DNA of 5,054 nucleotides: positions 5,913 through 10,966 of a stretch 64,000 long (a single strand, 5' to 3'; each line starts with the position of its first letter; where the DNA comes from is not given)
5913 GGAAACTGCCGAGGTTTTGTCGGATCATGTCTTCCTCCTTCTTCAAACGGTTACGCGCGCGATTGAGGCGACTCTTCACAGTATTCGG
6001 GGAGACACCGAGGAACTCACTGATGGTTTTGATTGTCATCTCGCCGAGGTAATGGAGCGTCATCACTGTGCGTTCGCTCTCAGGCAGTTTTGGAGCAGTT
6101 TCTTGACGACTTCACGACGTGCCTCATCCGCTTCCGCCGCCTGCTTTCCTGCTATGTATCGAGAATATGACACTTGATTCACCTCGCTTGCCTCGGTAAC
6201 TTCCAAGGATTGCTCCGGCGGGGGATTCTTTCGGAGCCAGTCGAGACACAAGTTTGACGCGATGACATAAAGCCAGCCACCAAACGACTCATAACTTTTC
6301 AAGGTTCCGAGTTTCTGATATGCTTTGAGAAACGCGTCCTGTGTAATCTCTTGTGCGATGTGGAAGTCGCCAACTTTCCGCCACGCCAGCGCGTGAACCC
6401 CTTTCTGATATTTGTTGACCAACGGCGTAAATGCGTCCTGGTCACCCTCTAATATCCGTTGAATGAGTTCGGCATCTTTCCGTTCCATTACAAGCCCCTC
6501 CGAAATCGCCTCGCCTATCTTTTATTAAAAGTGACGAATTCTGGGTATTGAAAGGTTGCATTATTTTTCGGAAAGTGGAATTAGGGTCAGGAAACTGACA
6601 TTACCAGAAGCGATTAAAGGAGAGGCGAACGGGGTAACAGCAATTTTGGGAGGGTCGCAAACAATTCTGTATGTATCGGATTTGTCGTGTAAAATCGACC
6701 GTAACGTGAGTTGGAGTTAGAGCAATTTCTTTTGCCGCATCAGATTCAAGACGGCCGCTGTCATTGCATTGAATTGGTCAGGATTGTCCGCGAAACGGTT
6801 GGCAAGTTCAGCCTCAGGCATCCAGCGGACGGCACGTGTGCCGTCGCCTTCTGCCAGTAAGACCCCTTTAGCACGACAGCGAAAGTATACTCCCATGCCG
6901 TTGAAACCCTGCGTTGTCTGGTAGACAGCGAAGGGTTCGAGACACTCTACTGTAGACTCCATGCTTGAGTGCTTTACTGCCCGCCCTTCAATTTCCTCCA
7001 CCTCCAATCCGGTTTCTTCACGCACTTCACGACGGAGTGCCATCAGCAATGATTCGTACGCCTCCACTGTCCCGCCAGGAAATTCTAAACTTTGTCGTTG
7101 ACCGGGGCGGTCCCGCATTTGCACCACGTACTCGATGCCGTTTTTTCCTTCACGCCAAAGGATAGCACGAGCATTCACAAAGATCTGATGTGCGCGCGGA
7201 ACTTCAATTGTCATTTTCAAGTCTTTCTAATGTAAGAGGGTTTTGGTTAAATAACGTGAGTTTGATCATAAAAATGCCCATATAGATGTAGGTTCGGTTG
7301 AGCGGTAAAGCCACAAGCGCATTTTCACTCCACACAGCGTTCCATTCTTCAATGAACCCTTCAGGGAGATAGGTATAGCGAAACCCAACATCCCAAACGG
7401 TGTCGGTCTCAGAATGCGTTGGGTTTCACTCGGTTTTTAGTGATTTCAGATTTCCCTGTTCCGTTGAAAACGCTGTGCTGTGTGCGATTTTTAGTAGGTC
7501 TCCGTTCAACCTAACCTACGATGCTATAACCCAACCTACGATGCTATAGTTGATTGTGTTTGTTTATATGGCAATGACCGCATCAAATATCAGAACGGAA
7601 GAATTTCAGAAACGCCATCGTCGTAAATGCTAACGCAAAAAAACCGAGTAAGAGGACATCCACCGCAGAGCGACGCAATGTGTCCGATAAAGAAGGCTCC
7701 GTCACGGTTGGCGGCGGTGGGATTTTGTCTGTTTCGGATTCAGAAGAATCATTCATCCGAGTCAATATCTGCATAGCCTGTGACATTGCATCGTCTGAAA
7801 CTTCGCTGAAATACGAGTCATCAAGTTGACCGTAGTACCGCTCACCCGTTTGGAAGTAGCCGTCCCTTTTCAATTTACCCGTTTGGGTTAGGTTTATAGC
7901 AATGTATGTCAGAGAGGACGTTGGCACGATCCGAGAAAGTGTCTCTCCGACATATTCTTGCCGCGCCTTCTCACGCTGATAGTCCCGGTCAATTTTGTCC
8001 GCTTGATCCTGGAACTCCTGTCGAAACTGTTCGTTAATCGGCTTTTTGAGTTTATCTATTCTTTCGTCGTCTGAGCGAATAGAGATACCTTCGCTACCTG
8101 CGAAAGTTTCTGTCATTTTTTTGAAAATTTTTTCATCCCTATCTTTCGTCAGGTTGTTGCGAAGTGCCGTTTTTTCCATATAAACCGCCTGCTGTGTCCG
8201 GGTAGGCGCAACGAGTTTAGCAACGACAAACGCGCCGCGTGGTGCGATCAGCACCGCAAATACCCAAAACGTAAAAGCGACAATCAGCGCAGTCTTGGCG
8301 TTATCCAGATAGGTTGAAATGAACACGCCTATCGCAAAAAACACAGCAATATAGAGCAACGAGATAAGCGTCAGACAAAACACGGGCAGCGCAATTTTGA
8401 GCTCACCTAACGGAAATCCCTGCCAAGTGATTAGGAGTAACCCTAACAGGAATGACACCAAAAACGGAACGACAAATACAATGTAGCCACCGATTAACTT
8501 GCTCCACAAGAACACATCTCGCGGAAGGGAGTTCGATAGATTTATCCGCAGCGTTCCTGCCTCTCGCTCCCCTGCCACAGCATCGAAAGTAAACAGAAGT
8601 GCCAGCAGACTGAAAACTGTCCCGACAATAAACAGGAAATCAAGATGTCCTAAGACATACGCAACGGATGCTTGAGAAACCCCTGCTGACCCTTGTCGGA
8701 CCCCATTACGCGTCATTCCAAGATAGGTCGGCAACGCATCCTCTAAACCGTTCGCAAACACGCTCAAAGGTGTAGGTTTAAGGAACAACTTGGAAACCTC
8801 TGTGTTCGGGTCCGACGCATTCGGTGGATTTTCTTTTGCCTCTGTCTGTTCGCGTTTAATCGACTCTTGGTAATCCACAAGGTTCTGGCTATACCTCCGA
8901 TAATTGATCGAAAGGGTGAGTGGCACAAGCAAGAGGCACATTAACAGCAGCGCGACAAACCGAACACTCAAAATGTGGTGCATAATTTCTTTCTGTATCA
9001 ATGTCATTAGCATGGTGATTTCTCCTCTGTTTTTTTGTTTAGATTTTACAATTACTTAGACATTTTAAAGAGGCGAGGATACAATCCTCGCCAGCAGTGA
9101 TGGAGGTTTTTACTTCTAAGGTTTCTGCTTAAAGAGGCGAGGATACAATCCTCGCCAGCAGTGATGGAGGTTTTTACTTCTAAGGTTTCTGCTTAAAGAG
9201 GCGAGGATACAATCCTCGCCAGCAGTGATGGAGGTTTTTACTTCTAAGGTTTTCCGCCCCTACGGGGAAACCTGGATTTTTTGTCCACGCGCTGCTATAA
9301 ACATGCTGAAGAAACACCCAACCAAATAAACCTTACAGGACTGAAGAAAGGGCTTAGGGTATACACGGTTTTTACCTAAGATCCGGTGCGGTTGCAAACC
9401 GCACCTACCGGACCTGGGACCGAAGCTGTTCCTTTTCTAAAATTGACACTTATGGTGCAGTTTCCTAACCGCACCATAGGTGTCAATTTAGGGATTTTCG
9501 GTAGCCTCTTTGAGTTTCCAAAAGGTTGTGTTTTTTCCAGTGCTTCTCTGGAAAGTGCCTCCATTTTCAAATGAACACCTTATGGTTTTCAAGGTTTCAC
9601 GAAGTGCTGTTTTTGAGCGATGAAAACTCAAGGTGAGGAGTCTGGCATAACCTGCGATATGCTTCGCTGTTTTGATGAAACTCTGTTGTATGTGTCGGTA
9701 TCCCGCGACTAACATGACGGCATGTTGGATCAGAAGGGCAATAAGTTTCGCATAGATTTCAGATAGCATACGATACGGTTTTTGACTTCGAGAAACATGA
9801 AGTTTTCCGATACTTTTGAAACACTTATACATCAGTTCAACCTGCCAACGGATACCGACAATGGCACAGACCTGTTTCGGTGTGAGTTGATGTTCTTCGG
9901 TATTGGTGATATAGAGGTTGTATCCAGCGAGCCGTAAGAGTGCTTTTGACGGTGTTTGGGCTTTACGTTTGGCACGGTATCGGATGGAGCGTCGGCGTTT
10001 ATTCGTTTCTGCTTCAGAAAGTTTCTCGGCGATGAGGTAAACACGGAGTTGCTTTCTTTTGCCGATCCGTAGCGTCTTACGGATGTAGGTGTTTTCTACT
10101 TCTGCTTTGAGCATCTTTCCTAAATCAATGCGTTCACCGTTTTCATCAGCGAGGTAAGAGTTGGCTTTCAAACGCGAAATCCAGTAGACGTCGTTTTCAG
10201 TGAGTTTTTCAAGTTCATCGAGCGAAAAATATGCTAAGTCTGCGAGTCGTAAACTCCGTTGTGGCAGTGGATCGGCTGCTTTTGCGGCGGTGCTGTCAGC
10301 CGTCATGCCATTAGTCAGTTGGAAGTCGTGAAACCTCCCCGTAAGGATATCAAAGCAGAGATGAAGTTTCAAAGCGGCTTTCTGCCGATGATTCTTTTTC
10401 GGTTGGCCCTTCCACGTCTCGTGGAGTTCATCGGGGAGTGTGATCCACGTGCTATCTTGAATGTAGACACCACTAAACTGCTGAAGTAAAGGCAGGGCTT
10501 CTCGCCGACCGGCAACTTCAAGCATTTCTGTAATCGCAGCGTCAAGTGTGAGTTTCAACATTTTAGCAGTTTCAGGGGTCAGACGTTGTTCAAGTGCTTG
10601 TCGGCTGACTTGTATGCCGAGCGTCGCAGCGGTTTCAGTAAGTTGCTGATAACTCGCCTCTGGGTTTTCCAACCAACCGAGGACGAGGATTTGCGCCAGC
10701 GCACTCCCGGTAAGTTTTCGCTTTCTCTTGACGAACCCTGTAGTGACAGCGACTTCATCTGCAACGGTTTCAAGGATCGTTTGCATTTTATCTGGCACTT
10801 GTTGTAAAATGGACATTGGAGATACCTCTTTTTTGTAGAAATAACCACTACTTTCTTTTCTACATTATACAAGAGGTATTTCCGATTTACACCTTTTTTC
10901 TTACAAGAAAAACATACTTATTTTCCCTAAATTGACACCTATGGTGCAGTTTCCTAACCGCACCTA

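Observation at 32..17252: Three paralogous ECF sigma / TM / Asp-box beta-propeller fusion genes with duplicated ABC-2 permease modules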

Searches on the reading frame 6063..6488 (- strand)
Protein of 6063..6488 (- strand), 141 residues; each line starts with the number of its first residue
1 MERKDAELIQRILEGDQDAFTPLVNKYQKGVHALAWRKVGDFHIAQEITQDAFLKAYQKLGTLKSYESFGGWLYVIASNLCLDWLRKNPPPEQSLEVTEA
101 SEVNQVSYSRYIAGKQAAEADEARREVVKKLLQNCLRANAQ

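Call 4: search_protein_families(library=pfam, proteins=[window:6063-6488:-], max_evalue=0.01)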
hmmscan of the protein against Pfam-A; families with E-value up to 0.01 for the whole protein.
window:6063-6488:- (141 aa): 1 family
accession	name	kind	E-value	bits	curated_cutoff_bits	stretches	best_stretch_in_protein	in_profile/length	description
PF04542.20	Sigma70_r2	-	1.8e-15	56.9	24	1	23-88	1-68/71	Sigma-70 region 2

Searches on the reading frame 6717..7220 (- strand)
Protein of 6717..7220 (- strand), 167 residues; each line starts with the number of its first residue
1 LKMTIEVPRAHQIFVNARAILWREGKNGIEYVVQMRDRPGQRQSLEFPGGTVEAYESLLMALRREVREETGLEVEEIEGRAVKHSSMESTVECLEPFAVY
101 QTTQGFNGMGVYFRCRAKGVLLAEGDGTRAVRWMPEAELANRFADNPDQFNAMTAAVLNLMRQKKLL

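Call 4: search_protein_families(library=pfam, proteins=[window:6717-7220:-], max_evalue=0.01)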
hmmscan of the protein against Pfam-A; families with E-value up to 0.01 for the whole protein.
window:6717-7220:- (167 aa): 3 families
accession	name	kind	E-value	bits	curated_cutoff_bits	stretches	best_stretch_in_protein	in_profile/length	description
PF00293.34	NUDIX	-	1e-15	58.4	21.1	1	17-149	6-127/134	NUDIX domain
PF22327.2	Nudt16-like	-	9.2e-05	22.9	27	1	44-86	34-77/161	U8 snoRNA-decapping enzyme-like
PF14815.12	NUDIX_4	-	0.0028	17.9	35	0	45-91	27-70/113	NUDIX domain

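Call 29: search_protein_families(library=ncbifam, proteins=[window:6717-7220:-], max_evalue=0.1)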
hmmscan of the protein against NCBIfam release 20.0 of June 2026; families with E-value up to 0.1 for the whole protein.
window:6717-7220:- (167 aa): 22 families
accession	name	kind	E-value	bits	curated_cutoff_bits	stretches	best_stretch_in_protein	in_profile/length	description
NF006530.0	PRK08999.1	equivalog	9e-08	31.5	245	1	42-78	32-68/315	Nudix family hydrolase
TIGR02705.1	nudix_YtkD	equivalog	9.9e-07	28.4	154.4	1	42-78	44-80/156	RNA deprotection pyrophosphohydrolase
NF008044.0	PRK10776.1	equivalog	1.2e-06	28.4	148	1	43-79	31-67/130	8-oxo-dGTP diphosphatase MutT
TIGR00586.1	mutt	equivalog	5e-06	26.5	97.9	1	42-78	31-67/129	8-oxo-dGTP diphosphatase MutT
NF003786.0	PRK05379.1-2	equivalog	5.3e-06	25.9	397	1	13-141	217-337/354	bifunctional nicotinamide-nucleotide adenylyltransferase/Nudix hydroxylase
NF007834.0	PRK10546.1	equivalog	1.7e-05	24.7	156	1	19-76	9-63/135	pyrimidine (deoxy)nucleoside triphosphate diphosphatase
NF003790.0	PRK05379.2-2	equivalog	4.7e-05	22.6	403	1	12-83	215-282/354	bifunctional nicotinamide mononucleotide adenylyltransferase/ADP-ribose pyrophosphatase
NF011922.0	PRK15393.1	equivalog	0.00011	22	152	1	49-154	73-163/182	NUDIX hydrolase YfcD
NF003791.0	PRK05379.2-3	equivalog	0.00015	21.1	409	1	13-76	201-260/340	bifunctional nicotinamide-nucleotide adenylyltransferase/Nudix hydroxylase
NF052459.1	OxoGTPPhMutT1Mycb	equivalog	0.00019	20.6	475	1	16-84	3-68/292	8-oxo-(d)GTP phosphatase MutT1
NF001937.0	PRK00714.1-4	equivalog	0.00028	20.5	139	1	41-78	29-66/161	RNA pyrophosphohydrolase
NF003787.0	PRK05379.1-4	equivalog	0.00042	19.4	449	1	28-77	219-267/346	bifunctional nicotinamide-nucleotide adenylyltransferase/Nudix hydroxylase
NF006961.0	PRK09438.1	equivalog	0.0007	19.1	103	1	32-77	24-66/151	dihydroneopterin triphosphate diphosphatase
NF003788.0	PRK05379.1-5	equivalog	0.0011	18.4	354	1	13-76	212-271/351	bifunctional nicotinamide-nucleotide adenylyltransferase/Nudix hydroxylase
NF012016.0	PRK15472.1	equivalog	0.0014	18.3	95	1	44-76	32-66/141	nucleoside triphosphatase NudI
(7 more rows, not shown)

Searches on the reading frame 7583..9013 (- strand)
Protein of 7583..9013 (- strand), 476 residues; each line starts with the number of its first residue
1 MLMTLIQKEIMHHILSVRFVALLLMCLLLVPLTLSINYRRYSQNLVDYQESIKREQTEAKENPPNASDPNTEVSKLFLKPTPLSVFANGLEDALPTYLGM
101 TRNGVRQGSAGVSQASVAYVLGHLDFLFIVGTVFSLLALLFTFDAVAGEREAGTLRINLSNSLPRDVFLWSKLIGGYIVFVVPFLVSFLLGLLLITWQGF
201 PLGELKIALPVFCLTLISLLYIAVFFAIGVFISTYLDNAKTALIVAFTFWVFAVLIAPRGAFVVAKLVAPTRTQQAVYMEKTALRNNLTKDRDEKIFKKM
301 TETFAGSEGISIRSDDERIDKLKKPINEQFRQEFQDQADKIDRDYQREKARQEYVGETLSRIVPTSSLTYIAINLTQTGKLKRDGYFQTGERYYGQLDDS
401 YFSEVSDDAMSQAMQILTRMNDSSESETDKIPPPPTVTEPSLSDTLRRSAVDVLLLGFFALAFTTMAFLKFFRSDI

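Call 4: search_protein_families(library=pfam, proteins=[window:7583-9013:-], max_evalue=0.01)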
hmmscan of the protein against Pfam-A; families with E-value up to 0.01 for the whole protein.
window:7583-9013:- (476 aa): 2 families
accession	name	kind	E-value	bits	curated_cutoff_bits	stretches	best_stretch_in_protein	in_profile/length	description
PF12679.13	ABC2_membrane_2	-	5.7e-29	101.7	27.2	1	3-475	1-282/283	ABC-2 family transporter protein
PF12698.13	ABC2_membrane_3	-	6.9e-11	42.3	31.6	1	120-257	163-287/347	ABC-2 family transporter protein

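Call 29: search_protein_families(library=ncbifam, proteins=[window:7583-9013:-], max_evalue=0.1)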
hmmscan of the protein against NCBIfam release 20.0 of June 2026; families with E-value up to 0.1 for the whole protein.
window:7583-9013:- (476 aa): 1 family
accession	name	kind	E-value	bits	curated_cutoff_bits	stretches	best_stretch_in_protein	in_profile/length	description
TIGR03518.1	ABC_perm_GldF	equivalog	0.00029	20.9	288.5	1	126-267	52-188/240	gliding motility-associated ABC transporter permease subunit GldF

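Call 44: search_solved_structures(query=window:7583-9013:-, max_evalue=1)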
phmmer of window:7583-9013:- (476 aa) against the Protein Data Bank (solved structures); distinct sequences matched with E-value up to 1: 2.
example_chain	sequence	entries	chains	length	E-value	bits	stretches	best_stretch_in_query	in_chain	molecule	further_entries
7o0y_D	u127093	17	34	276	0.0021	20.4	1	131-257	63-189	Probable ABC transporter permease protein NosY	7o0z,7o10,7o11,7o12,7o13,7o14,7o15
6raw_5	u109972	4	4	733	0.68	12.2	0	299-361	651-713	DNA replication licensing factor Mcm5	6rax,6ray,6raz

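Call 79: find_homologous_proteins(query=window:7583-9013:-)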
Query window:7583-9013:- (476 aa): 1444 proteins with E <= 0.001 among 8000 candidates; the best 120 are listed.
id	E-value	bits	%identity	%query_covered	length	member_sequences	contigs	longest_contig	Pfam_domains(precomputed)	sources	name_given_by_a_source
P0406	0.0e+0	1043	100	100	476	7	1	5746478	PF12679.14,PF10920.16,PF12698.14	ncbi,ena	-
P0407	0.0e+0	1014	97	100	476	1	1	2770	PF12679.14,PF10920.16,PF12698.14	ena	-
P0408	0.0e+0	1011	97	100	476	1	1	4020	PF12679.14,PF10920.16,PF12698.14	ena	-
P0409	4.4e-296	1000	96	100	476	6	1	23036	PF12679.14,PF10920.16,PF12698.14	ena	-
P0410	7.1e-296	999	96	100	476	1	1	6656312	PF12679.14,PF10920.16,PF12698.14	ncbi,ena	-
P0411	1.3e-293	992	95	100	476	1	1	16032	PF12679.14,PF10920.16,PF12698.14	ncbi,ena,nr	ncbi:MAG: ABC transporter permease [Candidatus Poribacteria bacterium]|nr:ABC transporter permease [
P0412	6.0e-293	990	95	100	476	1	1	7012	PF12679.14,PF10920.16,PF12698.14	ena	-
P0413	2.8e-292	987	94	100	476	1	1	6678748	PF12679.14,PF10920.16,PF12698.14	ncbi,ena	-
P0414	1.3e-290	982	94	100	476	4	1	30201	PF12679.14,PF10920.16,PF12698.14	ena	-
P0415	3.8e-290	980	93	100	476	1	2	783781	PF12679.14,PF10920.16,PF12698.14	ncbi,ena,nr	ncbi:MAG: ABC transporter permease [Candidatus Poribacteria bacterium]|nr:ABC transporter permease [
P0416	8.3e-290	979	93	100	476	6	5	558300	PF12679.14,PF10920.16,PF12698.14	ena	-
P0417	2.2e-289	978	93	100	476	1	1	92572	PF12679.14,PF10920.16,PF12698.14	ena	-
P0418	2.2e-289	978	93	100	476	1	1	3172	PF12679.14,PF10920.16,PF12698.14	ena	-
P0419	8.2e-289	976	93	100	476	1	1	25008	PF12679.14,PF10920.16,PF12698.14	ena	-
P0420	2.9e-287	971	93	100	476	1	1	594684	PF12679.14,PF10920.16,PF12698.14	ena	-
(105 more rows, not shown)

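Call 80: find_encoding_contigs(protein=P0406, flank=10000, max_places=3)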
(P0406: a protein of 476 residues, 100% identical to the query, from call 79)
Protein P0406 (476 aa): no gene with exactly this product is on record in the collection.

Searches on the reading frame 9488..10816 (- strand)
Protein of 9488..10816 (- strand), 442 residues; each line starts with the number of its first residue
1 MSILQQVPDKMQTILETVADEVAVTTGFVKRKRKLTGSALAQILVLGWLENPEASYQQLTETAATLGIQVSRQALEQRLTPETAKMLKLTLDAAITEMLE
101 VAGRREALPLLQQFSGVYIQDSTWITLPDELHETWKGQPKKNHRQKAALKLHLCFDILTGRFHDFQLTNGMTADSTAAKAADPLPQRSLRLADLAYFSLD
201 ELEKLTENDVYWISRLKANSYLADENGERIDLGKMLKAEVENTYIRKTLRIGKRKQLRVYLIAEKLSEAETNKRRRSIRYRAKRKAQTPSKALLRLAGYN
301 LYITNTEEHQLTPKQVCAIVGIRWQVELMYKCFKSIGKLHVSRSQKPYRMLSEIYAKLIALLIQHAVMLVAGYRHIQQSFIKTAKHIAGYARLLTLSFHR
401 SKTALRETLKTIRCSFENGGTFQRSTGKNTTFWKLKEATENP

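Call 4: search_protein_families(library=pfam, proteins=[window:9488-10816:-], max_evalue=0.01)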
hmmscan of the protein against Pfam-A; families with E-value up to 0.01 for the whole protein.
window:9488-10816:- (442 aa): 1 family
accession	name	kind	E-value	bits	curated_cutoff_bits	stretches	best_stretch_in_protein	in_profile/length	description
PF01609.27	DDE_Tnp_1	-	2.4e-24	86.7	23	1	115-362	4-199/200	Transposase DDE domain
